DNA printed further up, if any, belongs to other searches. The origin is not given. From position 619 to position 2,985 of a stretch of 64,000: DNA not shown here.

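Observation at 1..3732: Unusually short glycyl radical enzyme with dedicated activase and a cupin-AraC regulator, in no known GRE locus context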

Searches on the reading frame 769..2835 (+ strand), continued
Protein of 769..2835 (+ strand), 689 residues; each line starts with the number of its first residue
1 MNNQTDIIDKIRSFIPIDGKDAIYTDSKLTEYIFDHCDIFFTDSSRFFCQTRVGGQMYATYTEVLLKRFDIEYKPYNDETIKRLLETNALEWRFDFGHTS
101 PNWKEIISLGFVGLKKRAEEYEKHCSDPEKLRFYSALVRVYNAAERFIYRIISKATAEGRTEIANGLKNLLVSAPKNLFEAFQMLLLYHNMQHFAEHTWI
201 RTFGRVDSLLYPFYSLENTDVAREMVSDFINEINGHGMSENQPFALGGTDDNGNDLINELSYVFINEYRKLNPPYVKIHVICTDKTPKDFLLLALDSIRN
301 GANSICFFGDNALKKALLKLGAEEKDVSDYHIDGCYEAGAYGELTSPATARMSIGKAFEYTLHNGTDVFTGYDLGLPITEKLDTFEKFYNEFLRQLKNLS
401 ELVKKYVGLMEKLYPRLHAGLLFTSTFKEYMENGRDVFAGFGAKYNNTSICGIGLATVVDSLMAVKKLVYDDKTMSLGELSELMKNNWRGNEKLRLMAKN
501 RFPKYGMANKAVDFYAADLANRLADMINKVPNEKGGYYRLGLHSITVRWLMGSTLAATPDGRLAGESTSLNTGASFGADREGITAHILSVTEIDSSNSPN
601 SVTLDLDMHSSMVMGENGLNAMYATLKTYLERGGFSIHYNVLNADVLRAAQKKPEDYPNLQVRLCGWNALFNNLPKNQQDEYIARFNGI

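Call 42: search_protein_families(library=pfam, proteins=[P0222, P0248, P0259, P0267, P0255, P0250], max_evalue=0.01)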
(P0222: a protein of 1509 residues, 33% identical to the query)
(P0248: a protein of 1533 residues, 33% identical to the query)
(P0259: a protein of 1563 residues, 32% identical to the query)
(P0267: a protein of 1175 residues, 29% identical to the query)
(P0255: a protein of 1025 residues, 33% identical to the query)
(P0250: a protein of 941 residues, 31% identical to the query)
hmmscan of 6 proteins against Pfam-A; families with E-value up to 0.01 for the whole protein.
P0222 (1509 aa): 5 families
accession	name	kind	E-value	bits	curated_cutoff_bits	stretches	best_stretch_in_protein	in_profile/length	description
PF02901.20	PFL-like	-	3.9e-88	297.1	24.3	1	909-1368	156-646/647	Pyruvate formate lyase-like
PF17389.8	Bac_rhamnosid6H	-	9.6e-26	91.3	24.5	1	388-648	3-254/339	Bacterial alpha-L-rhamnosidase 6 hairpin glycosidase domain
PF01228.26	Gly_radical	-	3.9e-15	56.7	22.2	1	1394-1490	10-106/106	Glycine radical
PF17390.7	Bac_rhamnosid_C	-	0.00051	20.2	22.1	1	721-774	1-55/78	Bacterial alpha-L-rhamnosidase C-terminal domain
PF22422.2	MGH1-like_GH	-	0.00051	20.1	27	1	541-643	159-262/356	Mannosylglycerate hydrolase MGH1-like glycoside hydrolase domain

P0248 (1533 aa): 6 families
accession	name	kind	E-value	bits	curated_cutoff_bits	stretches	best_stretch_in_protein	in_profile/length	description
PF02901.20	PFL-like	-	1.9e-61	209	24.3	1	921-1394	137-646/647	Pyruvate formate lyase-like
PF22666.2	Glyco_hydro_2_N2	-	9.3e-45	153.1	27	1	32-203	1-165/167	Glycosyl hydrolase 2 galactose-binding domain-like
PF01228.26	Gly_radical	-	1.7e-21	77.2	22.2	1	1411-1514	2-106/106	Glycine radical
PF17753.7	Ig_mannosidase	-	2.1e-15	56.6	22.6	1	752-812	5-63/81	Ig-fold domain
PF17786.7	Mannosidase_ig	-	4.4e-07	30.8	23.4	1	658-708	4-54/91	Mannosidase Ig/CBM-like domain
PF02837.24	Glyco_hydro_2_N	-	2.5e-05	24.7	28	1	88-147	71-129/169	Glycosyl hydrolases family 2, sugar binding domain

P0259 (1563 aa): 2 families
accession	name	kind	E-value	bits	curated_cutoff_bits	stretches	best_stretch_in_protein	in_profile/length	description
PF02901.20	PFL-like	-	2.9e-63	215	24.3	1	961-1411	159-634/647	Pyruvate formate lyase-like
PF01228.26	Gly_radical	-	9.3e-19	68.4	22.2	1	1440-1544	1-106/106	Glycine radical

P0267 (1175 aa): 3 families
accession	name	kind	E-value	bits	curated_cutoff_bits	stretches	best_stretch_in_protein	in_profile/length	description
PF02901.20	PFL-like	-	3.1e-57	195.1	24.3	1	548-1021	121-632/647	Pyruvate formate lyase-like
PF05448.18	AXE1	-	2.7e-33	115.5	21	1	132-416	18-297/321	Acetyl xylan esterase (AXE1)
PF01228.26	Gly_radical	-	1.3e-18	67.9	22.2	1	1053-1156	2-106/106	Glycine radical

P0255 (1025 aa): 3 families
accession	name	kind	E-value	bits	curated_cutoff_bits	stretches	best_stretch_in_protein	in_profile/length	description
PF02901.20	PFL-like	-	1.1e-60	206.5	24.3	1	424-887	155-647/647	Pyruvate formate lyase-like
PF03629.24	SASA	-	7e-47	160.3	24.8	1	51-280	2-223/226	Carbohydrate esterase, sialic acid-specific acetylesterase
PF01228.26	Gly_radical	-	8.4e-20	71.7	22.2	1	903-1007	1-106/106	Glycine radical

P0250 (941 aa): 4 families
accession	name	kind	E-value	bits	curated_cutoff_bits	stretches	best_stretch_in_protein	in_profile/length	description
PF02901.20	PFL-like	-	1.4e-67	229.3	24.3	1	348-792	159-637/647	Pyruvate formate lyase-like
PF01228.26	Gly_radical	-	3.2e-20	73.1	22.2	1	818-922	1-106/106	Glycine radical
PF06439.18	3keto-disac_hyd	-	2.8e-11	44.2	26.8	1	27-212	4-184/187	3-keto-disaccharide hydrolase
PF11230.13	YjjI-like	-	0.0031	16.4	23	0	458-573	98-201/485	Glycyl radical enzyme YjjI-like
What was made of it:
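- GRE-family domains are fused to GH78-like, GH2-like, SASA, AXE1 and 3-keto-disaccharide-hydrolase domains (call 42). Five independent fusions join carbohydrate-active domains to this GRE family (call 42).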

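Call 43: find_encoding_contigs(protein=P0222, flank=6000, max_places=2)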
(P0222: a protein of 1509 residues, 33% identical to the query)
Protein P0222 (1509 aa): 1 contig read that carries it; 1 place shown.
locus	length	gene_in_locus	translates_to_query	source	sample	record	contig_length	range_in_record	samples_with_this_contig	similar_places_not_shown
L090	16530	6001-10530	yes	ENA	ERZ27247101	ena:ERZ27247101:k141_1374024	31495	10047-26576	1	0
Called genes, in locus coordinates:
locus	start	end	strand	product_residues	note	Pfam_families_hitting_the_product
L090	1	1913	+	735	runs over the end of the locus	-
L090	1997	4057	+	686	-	-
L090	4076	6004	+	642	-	-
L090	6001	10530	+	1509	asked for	PF17389:Bac_rhamnosid6H, PF02901:PFL-like, PF01228:Gly_radical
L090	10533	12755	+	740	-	PF17678:Glyco_hydro_92N, PF07971:Glyco_hydro_92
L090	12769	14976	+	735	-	PF17678:Glyco_hydro_92N, PF07971:Glyco_hydro_92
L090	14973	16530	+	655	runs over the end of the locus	PF17678:Glyco_hydro_92N, PF07971:Glyco_hydro_92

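Call 44: search_protein_families(library=pfam, proteins=[L078:8939-11869:+, L074:2552-5020:+, L072:9497-11893:+, L073:9461-11812:+, L046:149-2467:+, L038:8007-10307:+], max_evalue=0.01)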
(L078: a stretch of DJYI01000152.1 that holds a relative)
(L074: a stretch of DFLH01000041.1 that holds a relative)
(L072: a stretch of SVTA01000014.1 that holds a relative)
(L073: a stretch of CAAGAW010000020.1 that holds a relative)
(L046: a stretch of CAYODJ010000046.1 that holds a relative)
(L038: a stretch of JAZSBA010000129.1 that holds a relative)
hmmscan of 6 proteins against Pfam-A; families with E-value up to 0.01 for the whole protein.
L078:8939-11869:+ (977 aa): 2 families
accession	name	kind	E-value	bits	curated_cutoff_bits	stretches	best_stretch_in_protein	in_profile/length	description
PF02901.20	PFL-like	-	7.8e-63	213.6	24.3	1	351-826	152-636/647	Pyruvate formate lyase-like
PF01228.26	Gly_radical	-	2.4e-19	70.2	22.2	1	854-957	2-106/106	Glycine radical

L074:2552-5020:+ (823 aa): 2 families
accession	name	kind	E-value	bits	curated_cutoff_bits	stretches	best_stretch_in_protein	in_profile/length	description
PF02901.20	PFL-like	-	7.1e-56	190.6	24.3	1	299-672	241-637/647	Pyruvate formate lyase-like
PF01228.26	Gly_radical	-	2.3e-20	73.5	22.2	1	699-802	2-106/106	Glycine radical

L072:9497-11893:+ (799 aa): 2 families
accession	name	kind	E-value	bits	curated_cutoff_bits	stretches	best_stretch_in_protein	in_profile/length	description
PF02901.20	PFL-like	-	1.3e-85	288.8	24.3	1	191-654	152-640/647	Pyruvate formate lyase-like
PF01228.26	Gly_radical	-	4.1e-21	75.9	22.2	1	679-781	3-106/106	Glycine radical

L073:9461-11812:+ (784 aa): 2 families
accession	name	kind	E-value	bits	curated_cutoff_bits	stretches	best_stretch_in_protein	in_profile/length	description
PF02901.20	PFL-like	-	4.6e-76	257.3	24.3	1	179-645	154-646/647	Pyruvate formate lyase-like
PF01228.26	Gly_radical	-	1.3e-17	64.7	22.2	1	663-766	2-106/106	Glycine radical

L046:149-2467:+ (773 aa): 2 families
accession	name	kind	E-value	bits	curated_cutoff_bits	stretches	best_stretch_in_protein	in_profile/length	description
PF02901.20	PFL-like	-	2.1e-70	238.6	24.3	1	137-624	120-639/647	Pyruvate formate lyase-like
PF01228.26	Gly_radical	-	1.9e-18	67.4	22.2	1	649-750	2-104/106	Glycine radical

L038:8007-10307:+ (767 aa): 2 families
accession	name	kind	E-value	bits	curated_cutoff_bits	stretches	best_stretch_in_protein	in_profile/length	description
PF02901.20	PFL-like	-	5.8e-98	329.6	24.3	1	143-620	142-639/647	Pyruvate formate lyase-like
PF01228.26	Gly_radical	-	1e-23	84.3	22.2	1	645-746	2-104/106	Glycine radical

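Call 45: find_encoding_contigs(protein=P0248, flank=8000, max_places=2)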
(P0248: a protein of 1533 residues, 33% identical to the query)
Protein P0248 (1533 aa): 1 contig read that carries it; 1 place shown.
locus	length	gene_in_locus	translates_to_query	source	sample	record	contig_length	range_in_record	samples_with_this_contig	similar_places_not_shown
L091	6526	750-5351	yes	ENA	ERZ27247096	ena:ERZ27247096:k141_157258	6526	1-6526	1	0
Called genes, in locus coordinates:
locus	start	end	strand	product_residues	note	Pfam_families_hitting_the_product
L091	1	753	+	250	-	?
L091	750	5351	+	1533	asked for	PF22666:Glyco_hydro_2_N2, PF17786:Mannosidase_ig (weak), PF17753:Ig_mannosidase, PF02901:PFL-like, PF01228:Gly_radical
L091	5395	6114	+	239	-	-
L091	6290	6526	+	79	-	?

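Call 46: find_encoding_contigs(protein=P0255, flank=8000, max_places=2)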
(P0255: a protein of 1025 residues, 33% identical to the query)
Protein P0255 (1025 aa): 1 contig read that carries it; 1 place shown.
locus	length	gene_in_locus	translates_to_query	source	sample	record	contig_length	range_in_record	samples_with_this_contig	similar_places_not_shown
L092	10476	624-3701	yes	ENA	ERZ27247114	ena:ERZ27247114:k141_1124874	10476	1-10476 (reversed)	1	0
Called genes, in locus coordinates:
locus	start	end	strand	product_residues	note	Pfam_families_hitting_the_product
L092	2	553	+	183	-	?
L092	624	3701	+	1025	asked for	PF03629:SASA, PF02901:PFL-like, PF01228:Gly_radical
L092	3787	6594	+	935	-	PF02837:Glyco_hydro_2_N, PF22666:Glyco_hydro_2_N2 (faint), PF00703:Glyco_hydro_2, PF02836:Glyco_hydro_2_C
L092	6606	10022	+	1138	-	PF07944:Beta-AFase-like_GH127_cat, PF20736:Glyco_hydro127M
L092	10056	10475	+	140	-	?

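Call 47: find_encoding_contigs(protein=P0250, flank=8000, max_places=2)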
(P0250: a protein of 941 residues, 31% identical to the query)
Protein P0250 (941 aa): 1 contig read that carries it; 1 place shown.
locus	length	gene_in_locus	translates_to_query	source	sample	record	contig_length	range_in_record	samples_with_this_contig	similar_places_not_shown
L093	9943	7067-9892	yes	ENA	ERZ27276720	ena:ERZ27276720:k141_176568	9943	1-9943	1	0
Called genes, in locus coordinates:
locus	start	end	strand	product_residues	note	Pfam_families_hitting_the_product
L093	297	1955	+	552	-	PF13522:GATase_6 (weak)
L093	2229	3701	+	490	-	PF01408:GFO_IDH_MocA, PF19051:GFO_IDH_MocA_C2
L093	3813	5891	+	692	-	PF02449:Glyco_hydro_42 (weak)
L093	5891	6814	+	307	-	PF01738:DLH (faint), PF20434:BD-FAE, PF07859:Abhydrolase_3 (weak), PF00326:Peptidase_S9 (faint)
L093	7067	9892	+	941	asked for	PF06439:3keto-disac_hyd, PF02901:PFL-like, PF01228:Gly_radical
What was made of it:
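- Three sit beside glycan-degrading genes such as GH92, GH2, GH127 and a GH42-like protein (calls 43, 45-47).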

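Call 51: search_protein_families(library=pfam, alignment_id=A2, max_evalue=0.00001)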
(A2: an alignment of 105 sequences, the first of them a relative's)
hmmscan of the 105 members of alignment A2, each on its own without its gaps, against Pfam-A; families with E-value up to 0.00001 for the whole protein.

A. member 1, L003:12528-14780:- (751 aa): 0 families

B. families by the number of members that match (of 105 scanned): 113 families (the first 25 are shown)
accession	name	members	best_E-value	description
PF03629.24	SASA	4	9.1e-59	Carbohydrate esterase, sialic acid-specific acetylesterase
PF00892.27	EamA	4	3.9e-36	EamA-like transporter family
PF17132.9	Glyco_hydro_106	2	1e-113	alpha-L-rhamnosidase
PF17389.8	Bac_rhamnosid6H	2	1.9e-81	Bacterial alpha-L-rhamnosidase 6 hairpin glycosidase domain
PF08450.18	SGL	2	1.8e-51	SMP-30/Gluconolactonase/LRE-like region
PF02837.24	Glyco_hydro_2_N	2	4.6e-36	Glycosyl hydrolases family 2, sugar binding domain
PF13204.13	Apiosidase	2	2e-34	Apiosidase-like, catalytic domain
PF00395.25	SLH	2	1.6e-28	S-layer homology domain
PF22725.1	GFO_IDH_MocA_C3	2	3.7e-27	GFO/IDH/MocA C-terminal domain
PF13472.12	Lipase_GDSL_2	2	4.9e-25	GDSL-like Lipase/Acylhydrolase family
PF01408.29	GFO_IDH_MocA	2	1.4e-23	Oxidoreductase family, NAD-binding Rossmann fold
PF02894.22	GFO_IDH_MocA_C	2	4.5e-19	Oxidoreductase family, C-terminal alpha/beta domain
PF01636.29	APH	2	1.9e-16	Phosphotransferase enzyme family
PF16586.11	DUF5060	2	2.4e-15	Domain of unknown function (DUF5060)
PF01229.23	Glyco_hydro_39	2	6.4e-13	Glycosyl hydrolases family 39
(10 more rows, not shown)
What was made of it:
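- A census of 105 neighbours is topped by SASA, GH106, GH78, GH2, apiosidase-like, GH39 and GDSL families (call 51).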

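Call 64: search_protein_families(library=pfam, proteins=[L006:9048-9830:-, L002:9051-9845:-], max_evalue=1)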
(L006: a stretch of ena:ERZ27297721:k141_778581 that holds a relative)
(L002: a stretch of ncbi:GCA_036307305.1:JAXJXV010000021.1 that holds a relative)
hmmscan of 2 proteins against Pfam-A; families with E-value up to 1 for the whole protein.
L006:9048-9830:- (261 aa): 7 families
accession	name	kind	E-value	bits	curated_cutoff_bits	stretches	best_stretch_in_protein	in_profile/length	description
PF12833.13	HTH_18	-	8.9e-20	71.2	33.6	1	178-256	1-79/80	Helix-turn-helix domain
PF00165.29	HTH_AraC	-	3.6e-15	56.1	26.6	2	223-256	10-42/42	Bacterial regulatory helix-turn-helix proteins, AraC family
PF05899.18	Cupin_3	-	3e-05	24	23.5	1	39-73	26-60/74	EutQ-like cupin domain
PF07883.17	Cupin_2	-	7.9e-05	22.7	27.2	1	37-75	18-54/70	Cupin domain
PF02311.25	AraC_binding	-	0.021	15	21.1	1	41-81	26-65/135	AraC-like ligand binding domain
PF22200.2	ExsA_N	-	0.044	14.6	27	1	40-91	2-53/136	ExsA N-terminal regulatory domain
PF01022.26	HTH_5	-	0.095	13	22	1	163-194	6-37/47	Bacterial regulatory protein, arsR family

L002:9051-9845:- (265 aa): 6 families
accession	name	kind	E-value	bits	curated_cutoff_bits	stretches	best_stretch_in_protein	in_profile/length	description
PF12833.13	HTH_18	-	1.3e-17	64.3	33.6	1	183-261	1-79/80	Helix-turn-helix domain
PF00165.29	HTH_AraC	-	9.3e-15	54.8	26.6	2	171-211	3-42/42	Bacterial regulatory helix-turn-helix proteins, AraC family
PF22200.2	ExsA_N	-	0.00038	21.3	27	1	40-136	2-99/136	ExsA N-terminal regulatory domain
PF05899.18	Cupin_3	-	0.005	16.9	23.5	1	39-80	26-67/74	EutQ-like cupin domain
PF02311.25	AraC_binding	-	0.011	15.9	21.1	1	41-79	26-63/135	AraC-like ligand binding domain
PF12852.13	Cupin_6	-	0.2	11.8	26.7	1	40-78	36-75/183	Cupin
